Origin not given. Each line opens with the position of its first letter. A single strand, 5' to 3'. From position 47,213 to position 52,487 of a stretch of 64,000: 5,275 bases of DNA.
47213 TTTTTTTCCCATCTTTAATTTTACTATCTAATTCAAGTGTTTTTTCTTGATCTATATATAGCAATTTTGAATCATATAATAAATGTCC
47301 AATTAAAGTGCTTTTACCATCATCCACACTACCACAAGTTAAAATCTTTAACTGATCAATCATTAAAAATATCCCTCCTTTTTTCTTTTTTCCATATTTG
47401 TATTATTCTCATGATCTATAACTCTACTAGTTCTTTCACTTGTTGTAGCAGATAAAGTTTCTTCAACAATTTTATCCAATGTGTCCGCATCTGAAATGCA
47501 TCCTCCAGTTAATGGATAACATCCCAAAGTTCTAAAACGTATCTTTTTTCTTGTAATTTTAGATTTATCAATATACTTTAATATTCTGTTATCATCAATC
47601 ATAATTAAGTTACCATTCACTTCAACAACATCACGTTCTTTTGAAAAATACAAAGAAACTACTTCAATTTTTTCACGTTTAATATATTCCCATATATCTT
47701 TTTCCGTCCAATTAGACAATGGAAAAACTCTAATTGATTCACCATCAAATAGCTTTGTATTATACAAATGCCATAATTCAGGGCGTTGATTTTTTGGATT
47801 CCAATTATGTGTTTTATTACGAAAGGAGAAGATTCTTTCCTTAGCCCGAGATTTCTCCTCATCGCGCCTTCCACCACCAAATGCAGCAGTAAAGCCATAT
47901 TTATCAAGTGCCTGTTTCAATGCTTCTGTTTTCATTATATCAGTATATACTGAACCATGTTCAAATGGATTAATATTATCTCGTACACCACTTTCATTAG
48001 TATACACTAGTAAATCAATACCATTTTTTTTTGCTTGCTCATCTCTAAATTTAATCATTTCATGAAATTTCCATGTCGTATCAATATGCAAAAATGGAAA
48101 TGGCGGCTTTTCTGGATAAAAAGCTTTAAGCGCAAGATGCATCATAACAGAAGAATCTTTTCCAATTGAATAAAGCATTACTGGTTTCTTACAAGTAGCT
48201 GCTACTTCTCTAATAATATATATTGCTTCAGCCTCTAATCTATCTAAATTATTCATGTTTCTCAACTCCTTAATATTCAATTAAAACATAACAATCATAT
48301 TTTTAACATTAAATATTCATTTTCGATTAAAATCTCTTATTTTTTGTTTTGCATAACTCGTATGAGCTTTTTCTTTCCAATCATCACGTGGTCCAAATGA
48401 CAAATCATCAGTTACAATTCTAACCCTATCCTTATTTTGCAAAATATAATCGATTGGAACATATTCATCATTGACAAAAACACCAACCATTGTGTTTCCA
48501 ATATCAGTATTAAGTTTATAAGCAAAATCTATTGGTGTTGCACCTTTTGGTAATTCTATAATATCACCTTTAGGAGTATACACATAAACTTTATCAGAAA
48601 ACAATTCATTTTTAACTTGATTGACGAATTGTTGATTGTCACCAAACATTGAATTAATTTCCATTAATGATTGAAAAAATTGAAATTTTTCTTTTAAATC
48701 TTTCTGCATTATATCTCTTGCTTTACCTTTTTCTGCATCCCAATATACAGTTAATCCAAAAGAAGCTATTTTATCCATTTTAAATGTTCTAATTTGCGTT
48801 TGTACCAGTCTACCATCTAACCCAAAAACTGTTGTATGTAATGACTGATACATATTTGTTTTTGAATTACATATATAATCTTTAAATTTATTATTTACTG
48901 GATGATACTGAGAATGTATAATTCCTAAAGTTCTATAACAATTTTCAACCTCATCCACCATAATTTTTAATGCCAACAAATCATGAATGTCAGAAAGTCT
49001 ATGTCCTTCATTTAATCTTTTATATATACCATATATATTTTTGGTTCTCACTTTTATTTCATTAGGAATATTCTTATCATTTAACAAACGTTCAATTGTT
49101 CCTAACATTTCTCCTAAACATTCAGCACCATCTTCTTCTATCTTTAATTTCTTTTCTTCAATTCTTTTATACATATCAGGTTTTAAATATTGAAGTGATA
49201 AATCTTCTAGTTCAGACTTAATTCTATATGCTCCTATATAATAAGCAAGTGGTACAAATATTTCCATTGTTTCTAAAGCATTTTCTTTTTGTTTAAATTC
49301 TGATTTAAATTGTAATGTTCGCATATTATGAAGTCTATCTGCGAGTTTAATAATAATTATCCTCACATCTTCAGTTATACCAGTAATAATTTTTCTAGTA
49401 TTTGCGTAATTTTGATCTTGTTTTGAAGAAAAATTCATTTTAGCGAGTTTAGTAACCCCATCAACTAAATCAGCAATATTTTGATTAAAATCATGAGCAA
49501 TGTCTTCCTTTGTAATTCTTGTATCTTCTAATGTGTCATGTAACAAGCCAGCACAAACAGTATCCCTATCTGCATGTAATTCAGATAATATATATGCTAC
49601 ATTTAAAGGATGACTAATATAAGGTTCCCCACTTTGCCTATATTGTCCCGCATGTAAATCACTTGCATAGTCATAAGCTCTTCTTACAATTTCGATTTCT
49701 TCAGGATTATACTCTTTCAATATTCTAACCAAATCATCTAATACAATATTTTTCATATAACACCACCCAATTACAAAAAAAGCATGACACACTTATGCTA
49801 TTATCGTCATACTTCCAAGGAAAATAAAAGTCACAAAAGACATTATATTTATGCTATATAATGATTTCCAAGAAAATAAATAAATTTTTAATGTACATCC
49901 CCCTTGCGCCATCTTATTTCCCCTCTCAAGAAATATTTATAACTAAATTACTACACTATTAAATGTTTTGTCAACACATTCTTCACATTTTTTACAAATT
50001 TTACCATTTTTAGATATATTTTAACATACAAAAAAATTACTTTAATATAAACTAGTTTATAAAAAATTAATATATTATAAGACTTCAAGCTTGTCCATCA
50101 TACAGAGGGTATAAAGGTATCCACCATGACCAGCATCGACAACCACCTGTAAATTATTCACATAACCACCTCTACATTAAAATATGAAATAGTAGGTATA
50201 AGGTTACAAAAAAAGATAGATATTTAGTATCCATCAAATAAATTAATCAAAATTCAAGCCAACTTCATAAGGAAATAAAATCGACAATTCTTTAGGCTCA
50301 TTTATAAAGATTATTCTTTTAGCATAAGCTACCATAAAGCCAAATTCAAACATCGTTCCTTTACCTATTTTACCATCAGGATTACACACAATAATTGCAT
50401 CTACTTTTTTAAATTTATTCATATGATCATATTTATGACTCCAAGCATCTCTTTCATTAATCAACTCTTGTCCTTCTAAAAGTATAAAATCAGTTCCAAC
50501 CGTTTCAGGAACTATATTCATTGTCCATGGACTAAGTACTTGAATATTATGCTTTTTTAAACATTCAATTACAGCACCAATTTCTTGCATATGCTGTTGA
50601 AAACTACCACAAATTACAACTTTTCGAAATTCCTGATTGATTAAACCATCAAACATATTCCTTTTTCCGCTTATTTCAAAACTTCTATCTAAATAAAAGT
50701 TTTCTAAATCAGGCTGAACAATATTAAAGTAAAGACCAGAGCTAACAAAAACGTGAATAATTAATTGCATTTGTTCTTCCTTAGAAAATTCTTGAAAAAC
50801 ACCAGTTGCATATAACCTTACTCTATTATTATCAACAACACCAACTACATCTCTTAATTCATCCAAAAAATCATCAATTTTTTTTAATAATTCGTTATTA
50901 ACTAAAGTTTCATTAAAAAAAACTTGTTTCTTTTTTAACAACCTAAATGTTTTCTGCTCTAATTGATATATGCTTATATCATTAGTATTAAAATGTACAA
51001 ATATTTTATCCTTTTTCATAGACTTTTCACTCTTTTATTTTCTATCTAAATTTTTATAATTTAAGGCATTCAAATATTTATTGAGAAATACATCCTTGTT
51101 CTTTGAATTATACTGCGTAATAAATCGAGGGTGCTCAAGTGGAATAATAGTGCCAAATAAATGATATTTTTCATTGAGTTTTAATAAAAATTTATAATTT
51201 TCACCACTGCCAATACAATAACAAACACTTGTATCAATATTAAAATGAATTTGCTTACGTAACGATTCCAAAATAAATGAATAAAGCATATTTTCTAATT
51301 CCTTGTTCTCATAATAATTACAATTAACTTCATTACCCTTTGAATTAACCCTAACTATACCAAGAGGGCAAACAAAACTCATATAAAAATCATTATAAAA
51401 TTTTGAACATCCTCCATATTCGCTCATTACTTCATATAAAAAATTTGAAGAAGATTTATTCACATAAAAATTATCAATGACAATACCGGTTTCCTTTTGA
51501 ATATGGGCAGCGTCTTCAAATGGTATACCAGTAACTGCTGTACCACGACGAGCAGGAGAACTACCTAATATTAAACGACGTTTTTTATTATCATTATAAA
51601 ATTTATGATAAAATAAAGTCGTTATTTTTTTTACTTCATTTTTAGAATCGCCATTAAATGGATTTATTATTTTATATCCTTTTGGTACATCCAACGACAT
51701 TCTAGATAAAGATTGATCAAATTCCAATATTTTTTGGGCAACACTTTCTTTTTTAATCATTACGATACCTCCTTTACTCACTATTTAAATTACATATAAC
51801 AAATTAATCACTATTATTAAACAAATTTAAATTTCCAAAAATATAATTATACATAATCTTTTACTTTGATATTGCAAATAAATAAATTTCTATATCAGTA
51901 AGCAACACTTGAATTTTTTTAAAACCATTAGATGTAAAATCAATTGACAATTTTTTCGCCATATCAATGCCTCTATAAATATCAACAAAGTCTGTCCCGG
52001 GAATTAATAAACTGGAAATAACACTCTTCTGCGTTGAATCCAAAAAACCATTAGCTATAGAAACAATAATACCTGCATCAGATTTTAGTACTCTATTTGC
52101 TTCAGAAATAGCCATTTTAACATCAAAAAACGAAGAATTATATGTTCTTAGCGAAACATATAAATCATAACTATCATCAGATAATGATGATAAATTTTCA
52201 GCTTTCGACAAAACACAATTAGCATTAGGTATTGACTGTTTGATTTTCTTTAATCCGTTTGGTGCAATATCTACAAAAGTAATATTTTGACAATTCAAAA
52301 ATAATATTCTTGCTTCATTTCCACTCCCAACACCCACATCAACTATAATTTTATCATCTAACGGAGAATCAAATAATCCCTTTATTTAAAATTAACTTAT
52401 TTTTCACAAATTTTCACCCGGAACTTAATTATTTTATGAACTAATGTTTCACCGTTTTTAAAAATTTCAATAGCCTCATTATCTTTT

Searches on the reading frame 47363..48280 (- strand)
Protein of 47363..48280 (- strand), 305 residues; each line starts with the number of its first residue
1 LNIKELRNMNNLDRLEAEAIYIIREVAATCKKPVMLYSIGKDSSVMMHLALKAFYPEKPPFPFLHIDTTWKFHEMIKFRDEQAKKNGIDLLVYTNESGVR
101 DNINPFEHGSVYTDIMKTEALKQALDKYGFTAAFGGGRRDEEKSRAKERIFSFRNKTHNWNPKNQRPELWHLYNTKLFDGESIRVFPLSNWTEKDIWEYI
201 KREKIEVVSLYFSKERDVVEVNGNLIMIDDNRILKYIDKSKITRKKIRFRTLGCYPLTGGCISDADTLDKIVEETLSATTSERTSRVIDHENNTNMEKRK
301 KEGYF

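Call 3: search_protein_families(library=pfam, proteins=[window:47363-48280:-])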
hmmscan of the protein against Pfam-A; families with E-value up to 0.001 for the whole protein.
window:47363-48280:- (305 aa): 1 family
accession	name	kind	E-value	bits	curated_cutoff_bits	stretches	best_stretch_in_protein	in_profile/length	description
PF01507.26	PAPS_reduct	-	7e-56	189.4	22.5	1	33-259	2-174/175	Phosphoadenosine phosphosulfate reductase domain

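Call 4: search_protein_families(library=ncbifam, proteins=[window:47363-48280:-])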
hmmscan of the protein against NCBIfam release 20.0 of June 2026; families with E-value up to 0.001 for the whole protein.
window:47363-48280:- (305 aa): 12 families
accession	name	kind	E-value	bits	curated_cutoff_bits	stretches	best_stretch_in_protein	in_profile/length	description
NF009214.0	PRK12563.1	equivalog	8.7e-145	482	413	1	5-305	17-317/317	sulfate adenylyltransferase subunit CysD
TIGR02039.1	CysD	subfamily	6.9e-138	459.2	396.6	1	12-305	1-294/294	sulfate adenylyltransferase, small subunit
NF003587.0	PRK05253.1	subfamily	3.4e-137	456.7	195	1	7-305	4-301/301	sulfate adenylyltransferase subunit CysD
NF002537.0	PRK02090.1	equivalog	4.4e-17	62.5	154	1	16-211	25-200/244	phosphoadenylyl-sulfate reductase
TIGR02057.1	PAPS_reductase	equivalog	1.5e-13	51.2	254.2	1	21-156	15-154/224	phosphoadenosine phosphosulfate reductase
TIGR00434.1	cysH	subfamily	2.4e-11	43.9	165.1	1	33-155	16-142/214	phosophoadenylyl-sulfate reductase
NF010367.0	PRK13795.1-2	equivalog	2e-10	39.8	456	1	7-91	218-299/584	hypothetical protein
NF010366.0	PRK13795.1-1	equivalog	2.2e-10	39.4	745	1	8-211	240-431/667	hypothetical protein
TIGR02055.1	APS_reductase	subfamily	2.9e-09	37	235.3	1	44-211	7-155/194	adenylylsulfate reductase, thioredoxin dependent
NF006327.0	PRK08557.1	equivalog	1.2e-07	30.9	366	1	8-127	155-277/415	hypothetical protein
NF010368.0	PRK13795.1-3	equivalog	5.2e-07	28.3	588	1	8-211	224-408/635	hypothetical protein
NF006351.0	PRK08576.1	equivalog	1.2e-06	27.4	290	1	8-153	214-353/436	hypothetical protein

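Call 59: search_protein_families(library=padloc, proteins=[window:47363-48280:-], max_evalue=0.001)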
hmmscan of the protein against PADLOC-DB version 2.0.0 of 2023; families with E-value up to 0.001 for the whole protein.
window:47363-48280:- (305 aa): 1 family
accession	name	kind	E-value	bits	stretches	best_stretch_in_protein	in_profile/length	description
PDLC02510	BrxP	-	0.00024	17.5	0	7-84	105-184/779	BrxP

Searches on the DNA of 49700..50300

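Call 75: search_rna_families(source=window, start=49700, end=50300, threshold=evalue, max_evalue=10, show_alignments=2)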
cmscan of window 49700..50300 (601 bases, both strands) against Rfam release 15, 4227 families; matches with E-value up to 10: 2.
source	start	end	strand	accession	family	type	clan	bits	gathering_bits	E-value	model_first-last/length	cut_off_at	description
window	50208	50246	-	RF02451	ncr1241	Gene; sRNA;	-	16.5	60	4.7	1-63/63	no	Bacillus sRNA ncr1241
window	50243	50255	-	RF01748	nuoG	Cis-reg;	-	13.3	33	5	1-43/43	no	nuoG RNA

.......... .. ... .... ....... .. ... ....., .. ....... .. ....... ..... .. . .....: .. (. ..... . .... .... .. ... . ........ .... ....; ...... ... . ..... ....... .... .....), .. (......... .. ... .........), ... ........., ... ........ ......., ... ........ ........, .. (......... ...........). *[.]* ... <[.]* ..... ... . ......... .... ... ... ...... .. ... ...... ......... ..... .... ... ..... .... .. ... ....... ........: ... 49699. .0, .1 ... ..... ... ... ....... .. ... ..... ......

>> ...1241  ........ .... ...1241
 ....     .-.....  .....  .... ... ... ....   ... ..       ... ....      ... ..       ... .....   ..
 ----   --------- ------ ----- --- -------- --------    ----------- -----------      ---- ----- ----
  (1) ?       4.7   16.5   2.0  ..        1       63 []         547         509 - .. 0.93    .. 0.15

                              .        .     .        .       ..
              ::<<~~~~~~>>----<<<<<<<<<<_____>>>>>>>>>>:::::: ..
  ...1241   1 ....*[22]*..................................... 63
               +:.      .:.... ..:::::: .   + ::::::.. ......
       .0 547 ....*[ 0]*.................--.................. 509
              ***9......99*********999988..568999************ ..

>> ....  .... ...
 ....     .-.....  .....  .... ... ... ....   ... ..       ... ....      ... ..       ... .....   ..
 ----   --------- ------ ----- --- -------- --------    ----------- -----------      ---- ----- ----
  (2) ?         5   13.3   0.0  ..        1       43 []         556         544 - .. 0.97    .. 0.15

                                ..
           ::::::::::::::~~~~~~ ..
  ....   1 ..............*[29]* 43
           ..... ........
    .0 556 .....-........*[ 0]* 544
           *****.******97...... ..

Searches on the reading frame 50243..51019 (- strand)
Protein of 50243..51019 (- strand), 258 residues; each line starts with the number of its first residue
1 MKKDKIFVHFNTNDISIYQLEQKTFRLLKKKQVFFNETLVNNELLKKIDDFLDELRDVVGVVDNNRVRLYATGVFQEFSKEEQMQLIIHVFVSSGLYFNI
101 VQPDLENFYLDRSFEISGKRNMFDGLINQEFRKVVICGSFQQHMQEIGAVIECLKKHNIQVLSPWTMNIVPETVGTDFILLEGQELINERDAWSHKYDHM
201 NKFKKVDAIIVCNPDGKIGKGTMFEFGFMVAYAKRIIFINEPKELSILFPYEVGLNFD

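Call 26: search_protein_families(library=pfam, proteins=[window:50243-51019:-])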
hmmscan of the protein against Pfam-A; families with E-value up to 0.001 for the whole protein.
window:50243-51019:- (258 aa): 1 family
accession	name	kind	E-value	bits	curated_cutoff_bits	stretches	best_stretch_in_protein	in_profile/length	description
PF05014.21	Nuc_deoxyrib_tr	-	2.6e-05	24.8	28.8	1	146-240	16-97/117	Nucleoside 2-deoxyribosyltransferase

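Call 59: search_protein_families(library=padloc, proteins=[window:50243-51019:-], max_evalue=0.001)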
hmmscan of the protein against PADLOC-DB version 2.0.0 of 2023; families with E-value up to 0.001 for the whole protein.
window:50243-51019:- (258 aa): 0 families

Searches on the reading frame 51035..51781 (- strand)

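Call 26: search_protein_families(library=pfam, proteins=[window:51035-51781:-])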
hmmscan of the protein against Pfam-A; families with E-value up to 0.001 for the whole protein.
window:51035-51781:- (248 aa): 1 family
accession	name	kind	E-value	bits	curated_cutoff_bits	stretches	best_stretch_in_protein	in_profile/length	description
PF03167.25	UDG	-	5.4e-14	52.9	24.3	1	60-240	2-140/141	Uracil DNA glycosylase superfamily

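Call 59: search_protein_families(library=padloc, proteins=[window:51035-51781:-], max_evalue=0.001)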
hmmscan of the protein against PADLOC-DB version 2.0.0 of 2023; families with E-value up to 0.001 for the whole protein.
window:51035-51781:- (248 aa): 0 families

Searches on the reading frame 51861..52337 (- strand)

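Call 26: search_protein_families(library=pfam, proteins=[window:51861-52337:-])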
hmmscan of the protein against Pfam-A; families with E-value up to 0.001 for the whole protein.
window:51861-52337:- (158 aa): 3 families
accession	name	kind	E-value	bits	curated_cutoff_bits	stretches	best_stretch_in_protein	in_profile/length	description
PF08241.18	Methyltransf_11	-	3.8e-11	43.9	21.2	1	1-88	3-91/95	Methyltransferase domain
PF13649.12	Methyltransf_25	-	1.3e-07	32.6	27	1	1-86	4-95/97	Methyltransferase domain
PF08242.18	Methyltransf_12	-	0.00016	22.8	30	1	2-88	4-96/98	Methyltransferase domain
